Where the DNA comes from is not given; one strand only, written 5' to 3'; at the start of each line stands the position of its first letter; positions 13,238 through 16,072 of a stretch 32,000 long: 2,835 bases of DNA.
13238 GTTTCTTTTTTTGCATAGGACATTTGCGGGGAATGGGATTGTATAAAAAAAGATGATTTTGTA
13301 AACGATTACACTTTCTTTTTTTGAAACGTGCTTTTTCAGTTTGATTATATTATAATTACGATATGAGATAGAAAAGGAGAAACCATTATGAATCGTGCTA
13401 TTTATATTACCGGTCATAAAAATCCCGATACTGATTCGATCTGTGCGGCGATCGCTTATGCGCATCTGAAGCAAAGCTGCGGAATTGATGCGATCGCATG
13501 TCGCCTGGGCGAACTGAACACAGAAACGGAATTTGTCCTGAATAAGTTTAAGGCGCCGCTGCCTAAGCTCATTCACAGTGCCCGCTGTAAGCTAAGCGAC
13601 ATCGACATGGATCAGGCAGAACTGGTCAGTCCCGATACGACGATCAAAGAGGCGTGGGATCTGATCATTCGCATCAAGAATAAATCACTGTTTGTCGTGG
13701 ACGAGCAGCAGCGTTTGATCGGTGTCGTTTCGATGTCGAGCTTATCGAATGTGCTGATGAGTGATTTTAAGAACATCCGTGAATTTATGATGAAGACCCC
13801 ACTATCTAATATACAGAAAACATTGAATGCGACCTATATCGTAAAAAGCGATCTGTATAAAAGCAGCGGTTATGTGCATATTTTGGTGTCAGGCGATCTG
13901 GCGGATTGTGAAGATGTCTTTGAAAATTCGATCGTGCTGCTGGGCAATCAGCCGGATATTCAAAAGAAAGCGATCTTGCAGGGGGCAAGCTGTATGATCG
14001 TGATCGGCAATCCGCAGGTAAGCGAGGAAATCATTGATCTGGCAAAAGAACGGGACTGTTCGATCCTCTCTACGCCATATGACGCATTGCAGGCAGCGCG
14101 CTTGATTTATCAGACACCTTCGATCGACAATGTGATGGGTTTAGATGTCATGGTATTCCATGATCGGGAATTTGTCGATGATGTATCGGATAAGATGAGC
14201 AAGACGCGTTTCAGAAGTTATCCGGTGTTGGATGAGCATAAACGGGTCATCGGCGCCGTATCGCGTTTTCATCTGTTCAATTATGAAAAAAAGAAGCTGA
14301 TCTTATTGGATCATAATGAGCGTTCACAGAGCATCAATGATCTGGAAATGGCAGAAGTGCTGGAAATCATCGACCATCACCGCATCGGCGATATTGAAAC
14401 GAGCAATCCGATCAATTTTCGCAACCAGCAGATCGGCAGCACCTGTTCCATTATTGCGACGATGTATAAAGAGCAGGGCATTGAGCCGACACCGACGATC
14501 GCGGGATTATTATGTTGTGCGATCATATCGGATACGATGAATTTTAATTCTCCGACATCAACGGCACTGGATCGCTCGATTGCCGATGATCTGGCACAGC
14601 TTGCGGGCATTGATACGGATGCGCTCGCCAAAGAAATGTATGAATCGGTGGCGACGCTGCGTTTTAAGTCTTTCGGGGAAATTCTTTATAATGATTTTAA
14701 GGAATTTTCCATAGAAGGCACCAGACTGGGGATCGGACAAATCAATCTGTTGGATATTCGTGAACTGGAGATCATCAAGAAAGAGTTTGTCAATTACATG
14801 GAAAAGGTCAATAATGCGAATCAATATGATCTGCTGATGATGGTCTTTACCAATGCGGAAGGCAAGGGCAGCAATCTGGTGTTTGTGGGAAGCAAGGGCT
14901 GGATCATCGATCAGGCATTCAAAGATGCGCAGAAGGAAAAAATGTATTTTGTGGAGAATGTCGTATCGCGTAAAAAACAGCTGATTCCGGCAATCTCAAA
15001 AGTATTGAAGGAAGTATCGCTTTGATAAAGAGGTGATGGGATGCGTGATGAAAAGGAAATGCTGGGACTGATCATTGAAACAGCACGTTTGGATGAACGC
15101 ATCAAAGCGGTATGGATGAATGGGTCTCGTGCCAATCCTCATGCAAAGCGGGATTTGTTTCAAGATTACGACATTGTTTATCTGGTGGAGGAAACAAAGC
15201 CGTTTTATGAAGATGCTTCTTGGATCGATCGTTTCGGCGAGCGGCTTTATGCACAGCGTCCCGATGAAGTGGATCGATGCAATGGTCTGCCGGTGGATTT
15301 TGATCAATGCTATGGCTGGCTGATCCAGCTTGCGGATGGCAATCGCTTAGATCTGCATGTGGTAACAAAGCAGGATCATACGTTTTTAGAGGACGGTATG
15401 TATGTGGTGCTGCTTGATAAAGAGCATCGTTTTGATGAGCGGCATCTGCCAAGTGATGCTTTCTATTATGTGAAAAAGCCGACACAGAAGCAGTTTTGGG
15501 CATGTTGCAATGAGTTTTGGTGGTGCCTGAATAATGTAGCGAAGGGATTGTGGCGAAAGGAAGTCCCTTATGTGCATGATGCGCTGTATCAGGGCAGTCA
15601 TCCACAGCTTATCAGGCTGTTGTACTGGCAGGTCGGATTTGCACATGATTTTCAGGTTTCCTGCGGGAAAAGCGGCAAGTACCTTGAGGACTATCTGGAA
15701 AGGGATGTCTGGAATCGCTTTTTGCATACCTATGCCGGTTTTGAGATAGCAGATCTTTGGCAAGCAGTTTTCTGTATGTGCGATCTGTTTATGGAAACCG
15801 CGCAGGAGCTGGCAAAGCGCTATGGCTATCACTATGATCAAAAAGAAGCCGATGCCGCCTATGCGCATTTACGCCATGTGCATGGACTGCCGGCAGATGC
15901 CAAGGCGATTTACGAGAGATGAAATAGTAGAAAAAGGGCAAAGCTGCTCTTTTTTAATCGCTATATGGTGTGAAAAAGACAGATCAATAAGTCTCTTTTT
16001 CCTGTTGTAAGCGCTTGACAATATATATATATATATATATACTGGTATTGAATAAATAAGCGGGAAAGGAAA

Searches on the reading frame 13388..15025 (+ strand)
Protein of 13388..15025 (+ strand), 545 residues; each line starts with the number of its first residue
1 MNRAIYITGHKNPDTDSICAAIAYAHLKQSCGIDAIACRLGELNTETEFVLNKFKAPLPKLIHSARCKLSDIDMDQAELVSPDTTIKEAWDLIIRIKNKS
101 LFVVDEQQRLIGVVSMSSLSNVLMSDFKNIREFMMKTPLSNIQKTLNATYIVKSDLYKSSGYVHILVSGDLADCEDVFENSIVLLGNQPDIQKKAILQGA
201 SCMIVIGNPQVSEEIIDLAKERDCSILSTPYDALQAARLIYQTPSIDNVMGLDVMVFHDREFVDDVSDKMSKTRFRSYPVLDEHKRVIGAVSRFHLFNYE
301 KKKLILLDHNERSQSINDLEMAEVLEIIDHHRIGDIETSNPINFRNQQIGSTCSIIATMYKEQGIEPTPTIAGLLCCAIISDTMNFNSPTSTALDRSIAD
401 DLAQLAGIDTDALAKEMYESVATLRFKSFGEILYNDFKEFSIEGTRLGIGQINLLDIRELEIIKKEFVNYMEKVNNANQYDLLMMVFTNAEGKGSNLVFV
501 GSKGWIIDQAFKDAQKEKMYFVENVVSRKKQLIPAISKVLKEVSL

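Call 6: search_protein_families(library=pfam, proteins=[window:13388-15025:+], max_evalue=0.01)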
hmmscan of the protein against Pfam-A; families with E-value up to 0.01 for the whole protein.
window:13388-15025:+ (545 aa): 4 families
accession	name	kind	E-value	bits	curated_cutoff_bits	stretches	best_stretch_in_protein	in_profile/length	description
PF02833.19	DHHA2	-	1.1e-27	97.4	27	1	415-538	1-125/126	DHHA2 domain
PF01368.27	DHH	-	1.2e-24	87.4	28.1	2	260-379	40-125/125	DHH family, N-terminal domain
PF00571.33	CBS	-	3.2e-15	56.6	24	2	71-123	3-55/57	CBS domain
PF07085.17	DRTGG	-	6.7e-14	52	25.2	1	141-242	1-104/105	DRTGG domain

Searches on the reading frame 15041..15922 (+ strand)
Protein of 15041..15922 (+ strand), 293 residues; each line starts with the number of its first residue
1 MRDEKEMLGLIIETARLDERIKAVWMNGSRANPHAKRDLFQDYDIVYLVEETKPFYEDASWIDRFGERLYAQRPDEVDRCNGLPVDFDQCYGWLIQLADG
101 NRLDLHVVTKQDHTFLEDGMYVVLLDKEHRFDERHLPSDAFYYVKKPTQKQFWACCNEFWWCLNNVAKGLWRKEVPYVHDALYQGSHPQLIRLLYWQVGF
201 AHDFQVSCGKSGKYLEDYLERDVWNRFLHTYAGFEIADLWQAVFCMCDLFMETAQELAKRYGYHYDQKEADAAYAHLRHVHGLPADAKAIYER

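Call 6: search_protein_families(library=pfam, proteins=[window:15041-15922:+], max_evalue=0.01)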
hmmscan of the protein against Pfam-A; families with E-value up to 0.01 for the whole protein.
window:15041-15922:+ (293 aa): 1 family
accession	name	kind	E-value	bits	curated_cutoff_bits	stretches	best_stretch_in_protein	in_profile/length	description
PF04439.18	Adenyl_transf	-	2.7e-105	351.9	22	1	1-280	1-279/279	Streptomycin adenylyltransferase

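Call 26: find_encoding_contigs(protein=window:15041-15922:+, flank=1500, max_places=10)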
Protein window:15041-15922:+ (293 aa): 23 contigs read that carry it; 8 places shown.
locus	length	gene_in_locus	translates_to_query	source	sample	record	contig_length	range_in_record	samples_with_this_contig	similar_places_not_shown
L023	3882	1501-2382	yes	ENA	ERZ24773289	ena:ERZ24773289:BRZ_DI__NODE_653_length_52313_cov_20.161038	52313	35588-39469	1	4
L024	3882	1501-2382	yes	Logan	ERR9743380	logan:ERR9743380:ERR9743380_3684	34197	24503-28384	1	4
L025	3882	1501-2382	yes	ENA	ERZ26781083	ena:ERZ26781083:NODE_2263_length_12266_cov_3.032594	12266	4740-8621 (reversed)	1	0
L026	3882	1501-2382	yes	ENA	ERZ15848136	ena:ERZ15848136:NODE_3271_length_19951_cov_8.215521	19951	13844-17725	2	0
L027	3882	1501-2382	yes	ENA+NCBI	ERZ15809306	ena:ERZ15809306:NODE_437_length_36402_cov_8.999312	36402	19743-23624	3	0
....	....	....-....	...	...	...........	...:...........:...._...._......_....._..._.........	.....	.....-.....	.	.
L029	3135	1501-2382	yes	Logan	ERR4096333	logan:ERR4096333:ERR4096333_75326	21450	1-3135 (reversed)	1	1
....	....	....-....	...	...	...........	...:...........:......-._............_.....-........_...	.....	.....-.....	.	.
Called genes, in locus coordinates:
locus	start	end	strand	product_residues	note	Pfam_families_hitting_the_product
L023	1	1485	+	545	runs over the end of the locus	PF01368:DHH, PF00571:CBS, PF07085:DRTGG, PF00571:CBS (weak), PF02833:DHHA2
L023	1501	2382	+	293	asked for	PF04439:Adenyl_transf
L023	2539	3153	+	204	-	-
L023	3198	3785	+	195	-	-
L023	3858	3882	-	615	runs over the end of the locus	PF00664:ABC_membrane, PF00005:ABC_tran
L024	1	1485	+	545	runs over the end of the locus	PF01368:DHH, PF00571:CBS, PF07085:DRTGG, PF00571:CBS (weak), PF02833:DHHA2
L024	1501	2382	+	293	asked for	PF04439:Adenyl_transf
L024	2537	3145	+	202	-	-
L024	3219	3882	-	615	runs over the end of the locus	PF00664:ABC_membrane, PF00005:ABC_tran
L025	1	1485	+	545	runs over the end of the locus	PF01368:DHH, PF00571:CBS, PF07085:DRTGG, PF00571:CBS (weak), PF02833:DHHA2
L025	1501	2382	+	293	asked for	PF04439:Adenyl_transf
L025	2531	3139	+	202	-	-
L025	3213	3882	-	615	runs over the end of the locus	PF00664:ABC_membrane, PF00005:ABC_tran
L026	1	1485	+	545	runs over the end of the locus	PF01368:DHH, PF00571:CBS, PF07085:DRTGG, PF00571:CBS (weak), PF02833:DHHA2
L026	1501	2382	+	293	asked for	PF04439:Adenyl_transf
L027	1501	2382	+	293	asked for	PF04439:Adenyl_transf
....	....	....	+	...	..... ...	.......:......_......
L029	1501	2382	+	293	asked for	PF04439:Adenyl_transf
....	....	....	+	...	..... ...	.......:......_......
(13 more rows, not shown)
